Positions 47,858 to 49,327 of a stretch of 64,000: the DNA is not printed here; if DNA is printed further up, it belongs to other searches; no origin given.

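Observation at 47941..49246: Stand-alone CetZ-like tubulin/FtsZ-superfamily GTPase in a bacterium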

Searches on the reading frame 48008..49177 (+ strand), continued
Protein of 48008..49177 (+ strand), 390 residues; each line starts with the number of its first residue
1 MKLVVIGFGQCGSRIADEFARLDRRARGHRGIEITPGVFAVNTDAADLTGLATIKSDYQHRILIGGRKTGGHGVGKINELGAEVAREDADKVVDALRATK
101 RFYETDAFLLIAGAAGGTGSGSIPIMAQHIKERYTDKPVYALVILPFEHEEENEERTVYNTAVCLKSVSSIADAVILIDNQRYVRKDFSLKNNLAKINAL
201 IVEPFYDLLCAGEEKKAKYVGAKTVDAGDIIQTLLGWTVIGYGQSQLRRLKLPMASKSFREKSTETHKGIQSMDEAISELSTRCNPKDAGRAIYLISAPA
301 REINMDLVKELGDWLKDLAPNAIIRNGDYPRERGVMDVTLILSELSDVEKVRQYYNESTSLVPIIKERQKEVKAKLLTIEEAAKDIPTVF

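Call 42: list_cluster_members(proteins=[P0152, P0155, P0157, P0161, P0164, P0166, P0170, P0172, P0159, P0190])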
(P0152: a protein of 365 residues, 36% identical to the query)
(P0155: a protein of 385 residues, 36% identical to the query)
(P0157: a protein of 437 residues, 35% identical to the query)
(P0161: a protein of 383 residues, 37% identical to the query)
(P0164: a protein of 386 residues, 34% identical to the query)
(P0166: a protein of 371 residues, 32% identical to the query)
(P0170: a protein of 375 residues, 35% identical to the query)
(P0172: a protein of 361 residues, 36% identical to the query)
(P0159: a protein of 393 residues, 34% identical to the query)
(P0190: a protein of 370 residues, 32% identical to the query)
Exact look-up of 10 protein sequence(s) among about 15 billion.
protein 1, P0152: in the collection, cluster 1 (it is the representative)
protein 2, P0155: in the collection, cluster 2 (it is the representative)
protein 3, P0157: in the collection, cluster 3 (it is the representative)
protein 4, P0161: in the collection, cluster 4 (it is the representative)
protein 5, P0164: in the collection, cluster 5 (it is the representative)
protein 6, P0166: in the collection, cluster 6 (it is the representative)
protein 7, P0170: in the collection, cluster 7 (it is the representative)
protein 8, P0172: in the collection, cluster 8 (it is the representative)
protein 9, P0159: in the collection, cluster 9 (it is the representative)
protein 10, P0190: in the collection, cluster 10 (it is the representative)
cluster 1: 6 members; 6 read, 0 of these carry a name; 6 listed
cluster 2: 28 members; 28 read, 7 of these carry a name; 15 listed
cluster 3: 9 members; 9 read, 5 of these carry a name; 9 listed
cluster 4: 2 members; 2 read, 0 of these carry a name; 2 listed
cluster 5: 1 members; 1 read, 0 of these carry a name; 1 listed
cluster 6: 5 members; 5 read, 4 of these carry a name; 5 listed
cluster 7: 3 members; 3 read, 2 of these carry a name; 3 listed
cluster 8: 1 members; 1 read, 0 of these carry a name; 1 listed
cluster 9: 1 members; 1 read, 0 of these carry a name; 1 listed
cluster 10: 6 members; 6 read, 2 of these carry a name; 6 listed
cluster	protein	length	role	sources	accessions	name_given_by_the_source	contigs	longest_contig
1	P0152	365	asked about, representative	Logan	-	-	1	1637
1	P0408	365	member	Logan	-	-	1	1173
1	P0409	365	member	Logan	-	-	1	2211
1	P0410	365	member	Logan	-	-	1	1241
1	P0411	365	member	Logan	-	-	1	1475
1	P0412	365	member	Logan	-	-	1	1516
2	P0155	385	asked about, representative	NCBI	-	-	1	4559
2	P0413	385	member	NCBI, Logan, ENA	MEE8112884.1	MAG: tubulin/FtsZ family protein [Nitrososphaerales archaeon]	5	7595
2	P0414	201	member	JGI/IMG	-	cell division GTPase FtsZ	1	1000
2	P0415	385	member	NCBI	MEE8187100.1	MAG: tubulin/FtsZ family protein [Nitrososphaerales archaeon]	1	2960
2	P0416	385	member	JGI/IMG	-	cell division GTPase FtsZ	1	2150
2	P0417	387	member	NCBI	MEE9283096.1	MAG: tubulin/FtsZ family protein [Nitrososphaerales archaeon]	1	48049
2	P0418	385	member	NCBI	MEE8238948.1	MAG: tubulin/FtsZ family protein [Nitrososphaerales archaeon]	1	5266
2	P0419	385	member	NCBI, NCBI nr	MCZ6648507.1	MAG: tubulin/FtsZ family protein [Thaumarchaeota archaeon] | tubulin/FtsZ family protein [Nitrososphaerota archaeon]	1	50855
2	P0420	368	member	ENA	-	-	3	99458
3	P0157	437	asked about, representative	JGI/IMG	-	-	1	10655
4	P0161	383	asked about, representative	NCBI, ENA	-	-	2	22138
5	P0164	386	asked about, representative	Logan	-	-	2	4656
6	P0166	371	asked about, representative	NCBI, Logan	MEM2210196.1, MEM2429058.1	MAG: tubulin/FtsZ family protein [Nitrososphaerales archaeon]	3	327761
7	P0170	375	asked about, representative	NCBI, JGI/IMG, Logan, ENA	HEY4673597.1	MAG TPA: tubulin/FtsZ family protein [Nitrososphaerales archaeon]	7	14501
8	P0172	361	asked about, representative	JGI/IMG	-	-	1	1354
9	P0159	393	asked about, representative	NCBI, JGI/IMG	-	-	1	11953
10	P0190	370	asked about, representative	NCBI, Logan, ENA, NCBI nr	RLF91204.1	cell division protein [Thermococci archaeon] | MAG: cell division protein [Thermococci archaeon]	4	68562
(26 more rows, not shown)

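Call 43: find_encoding_contigs(protein=P0291, flank=10000, max_places=2)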
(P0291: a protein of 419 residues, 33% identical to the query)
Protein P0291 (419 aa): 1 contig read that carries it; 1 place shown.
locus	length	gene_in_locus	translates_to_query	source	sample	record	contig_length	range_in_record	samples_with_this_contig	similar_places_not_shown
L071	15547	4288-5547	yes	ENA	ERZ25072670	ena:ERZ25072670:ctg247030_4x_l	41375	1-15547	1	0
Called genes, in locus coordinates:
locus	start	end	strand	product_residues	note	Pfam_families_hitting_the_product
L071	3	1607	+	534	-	?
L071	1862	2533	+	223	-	-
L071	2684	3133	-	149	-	-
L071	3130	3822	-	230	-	PF13808:DDE_Tnp_1_assoc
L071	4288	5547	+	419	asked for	PF00091:Tubulin, PF21011:CetZ_C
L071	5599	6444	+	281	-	-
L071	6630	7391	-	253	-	PF02548:Pantoate_transf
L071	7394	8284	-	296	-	PF03446:NAD_binding_2, PF03807:F420_oxidored, PF10727:Rossmann-like, PF10728:DUF2520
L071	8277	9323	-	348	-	PF03576:Peptidase_S58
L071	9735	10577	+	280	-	PF19799:DUF6282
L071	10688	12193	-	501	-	PF01171:ATP_bind_3, PF11734:TilS_C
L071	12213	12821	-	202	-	PF00300:His_Phos_1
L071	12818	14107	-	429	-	PF01595:CNNM, PF00571:CBS (weak), PF03471:CorC_HlyC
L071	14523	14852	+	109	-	-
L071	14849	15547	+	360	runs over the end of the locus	PF06782:UPF0236 (weak)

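Call 55: predict_structure(alignment_id=A2)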
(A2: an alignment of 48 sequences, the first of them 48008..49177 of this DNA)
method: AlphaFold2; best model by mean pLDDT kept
length: 390 residues; sequences in the alignment: 48
mean_pLDDT: 88.3   pTM: 0.88
mean pLDDT of the five models: 88.3, 85.2, 84.7, 84.6, 78.1
residues with pLDDT >= 90: 230; 70-90: 136; 50-70: 19; < 50: 5
segments of 3 or more residues with pLDDT < 50: 250-254
pLDDT, mean of each block of 10 residues (from residue 1): 95 97 93 94 90 93 85 81 93 88 92 94 96 94 93 86 95 96 74 82 93 88 86 93 76 55 79 92 94 92 85 94 93 85 94 90 82 83 77
secondary structure, 60 per line:
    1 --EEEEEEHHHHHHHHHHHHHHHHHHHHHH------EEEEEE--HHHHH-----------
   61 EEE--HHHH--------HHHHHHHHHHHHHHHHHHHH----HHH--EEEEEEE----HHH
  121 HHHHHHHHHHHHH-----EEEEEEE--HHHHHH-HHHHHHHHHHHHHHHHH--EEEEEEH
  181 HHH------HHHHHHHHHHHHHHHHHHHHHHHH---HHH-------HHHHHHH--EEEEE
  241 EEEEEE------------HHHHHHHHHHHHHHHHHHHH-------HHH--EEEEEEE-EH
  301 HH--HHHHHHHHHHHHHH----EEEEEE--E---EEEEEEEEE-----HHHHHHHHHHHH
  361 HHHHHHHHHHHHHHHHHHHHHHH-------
elements in order: E3-8 H9-30 E37-42 H45-49 E61-63 H66-69 H78-97 E107-113 H118-133 E139-145 H148-153 H155-171 E174-179 H180-183 H190-213 H227-233 E236-246 H259-278 E291-297 H305-318 E323-328 E335-343 H349-383

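Call 58: fold_search(model_id=the predicted structure, library=pdb)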
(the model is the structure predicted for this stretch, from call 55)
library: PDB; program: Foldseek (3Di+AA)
matches with E <= 10: 1679; with E <= 0.001: 1142
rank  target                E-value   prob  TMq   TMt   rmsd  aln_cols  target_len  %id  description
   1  4b46                  2.1e-32  1.00  0.79  0.93   1.9       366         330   30  CetZ1 from Haloferax volcanii - GDP bound monomer (released 2013-08-14)
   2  4b45_A                1.5e-28  1.00  0.79  0.92   2.4       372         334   29  CetZ2 from Haloferax volcanii - GTPgS bound protofilament (released 2013-08-14)
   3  3zid_A                1.0e-25  1.00  0.72  0.78   6.4       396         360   21  CetZ from Methanosaeta thermophila strain DSM 6194 (released 2013-08-14)
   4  3zid_B                7.5e-25  1.00  0.71  0.80   5.8       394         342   20  CetZ from Methanosaeta thermophila strain DSM 6194 (released 2013-08-14)
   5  6kvq                  1.3e-23  1.00  0.66  0.83   3.2       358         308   21  S. aureus FtsZ in complex with BOFP (compound 3) (released 2020-01-15)
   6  7ojd                  1.4e-23  1.00  0.67  0.84   3.1       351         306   20  SaFtsZ(D46A) complexed with GDP (released 2022-03-02)
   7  4dxd                  1.6e-23  1.00  0.66  0.82   3.4       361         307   22  Staphylococcal Aureus FtsZ in complex with 723 (released 2012-05-23)
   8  2r6r                  2.4e-23  1.00  0.68  0.81   3.4       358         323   24  Aquifex aeolicus FtsZ (released 2007-10-16)
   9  8h1o_A                2.7e-23  1.00  0.67  0.82   3.3       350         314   22  Cryo-EM structure of KpFtsZ-monobody double helical tube (released 2023-08-02)
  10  7ohk                  3.3e-23  1.00  0.68  0.85   2.9       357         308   20  SaFtsZ complexed with GDP, BeF3- and Mg2+ (released 2022-03-02)
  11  7ojc                  3.5e-23  1.00  0.67  0.84   3.0       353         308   21  SaFtsZ(Q48A) complexed with GDP (released 2022-03-02)
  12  1rlu_A                4.2e-23  1.00  0.68  0.85   3.1       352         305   19  Mycobacterium tuberculosis FtsZ in complex with GTP-gamma-S (released 2004-08-31)
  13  3wgj_A                4.2e-23  1.00  0.67  0.85   3.0       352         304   20  STAPHYLOCOCCUS AUREUS FTSZ T7 chimera mutant, T7Bs (released 2013-12-25)
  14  9isk_A                4.2e-23  1.00  0.65  0.79   3.6       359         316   22  Cryo-EM structure of KpFtsZ-ZapA complex (released 2025-07-23)
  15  3vo8_A                5.1e-23  1.00  0.66  0.82   3.6       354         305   21  Staphylococcus aureus FtsZ GDP-form (released 2012-08-29)
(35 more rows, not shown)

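Call 77: search_dna_similar(query=window:48008-49177:+, collection=plasmids, mode=protein, max_rows=12)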
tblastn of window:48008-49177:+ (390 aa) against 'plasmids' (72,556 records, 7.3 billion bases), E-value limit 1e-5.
Records with a match: 33; places in all: 34; records where one place covers at least 80% of the query: 18.
Best place of each record, by identity: <60% 33.
By first word of the organism name: Halobacterium 13; Halorussus 8; Haloarcula 2; Halorubrum 1; Natrinema 1; Salinigranum 1; Haloferax 1; Natronorubrum 1; Halorarius 1; Haloferacaceae 1; and 3 more.
By predicted mobility (MOB-suite, as given by PLSDB): non-mobilizable 33.
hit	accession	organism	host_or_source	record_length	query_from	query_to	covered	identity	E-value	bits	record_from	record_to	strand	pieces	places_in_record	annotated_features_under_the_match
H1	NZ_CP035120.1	Halorussus pelagicus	pure culture,salted brown alga Laminaria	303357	1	385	99%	33.2%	4e-33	138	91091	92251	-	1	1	tubulin/FtsZ family protein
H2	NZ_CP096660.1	Halorussus limi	cell culture,saline soil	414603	1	377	97%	33.8%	8e-34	140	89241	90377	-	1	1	tubulin/FtsZ family protein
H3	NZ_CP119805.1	Halorussus lipolyticus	cell culture,coastal saline-alkali land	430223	1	385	99%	33.1%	6e-33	137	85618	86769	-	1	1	tubulin/FtsZ family protein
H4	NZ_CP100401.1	Halorussus aquaticus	cell culture,saline soil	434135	1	353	91%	35.1%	3e-32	135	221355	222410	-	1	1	tubulin/FtsZ family protein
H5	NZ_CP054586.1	Halorubrum sp. CBA1229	solar salt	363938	1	353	91%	35.0%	1e-34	142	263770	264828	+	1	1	tubulin/FtsZ family protein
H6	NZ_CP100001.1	Halorussus vallis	cell culture,saline soil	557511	1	385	99%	31.6%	6e-33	138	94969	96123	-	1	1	tubulin/FtsZ family protein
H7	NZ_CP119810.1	Halorussus caseinilyticus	cell culture,coastal saline-alkali land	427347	1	353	91%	34.4%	9e-33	137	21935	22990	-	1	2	tubulin/FtsZ family protein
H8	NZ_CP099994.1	Halorussus salilacus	cell culture,Substrate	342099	1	353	91%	34.2%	2e-32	136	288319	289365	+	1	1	tubulin/FtsZ family protein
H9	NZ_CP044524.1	Halorussus halophilus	pure culture,marine solar saltern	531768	1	356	91%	33.2%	2e-31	134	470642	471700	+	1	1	tubulin/FtsZ family protein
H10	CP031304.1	Natrinema thermotolerans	Cell culture,Korean salt-fermented food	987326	1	353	91%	33.1%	1e-33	140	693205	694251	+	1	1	cell division protein FtsZ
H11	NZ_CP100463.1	Salinigranum marinum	cell culture,Saline soil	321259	1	353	91%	33.1%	2e-32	136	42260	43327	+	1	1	tubulin/FtsZ family protein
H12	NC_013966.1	Haloferax volcanii DS2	-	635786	1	353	91%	31.4%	2e-26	119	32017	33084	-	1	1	tubulin/FtsZ family protein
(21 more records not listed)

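Call 78: search_dna_similar(query=window:48008-49177:+, collection=phages, mode=protein, max_rows=12)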
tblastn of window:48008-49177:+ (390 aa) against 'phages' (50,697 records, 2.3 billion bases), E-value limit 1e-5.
No match.
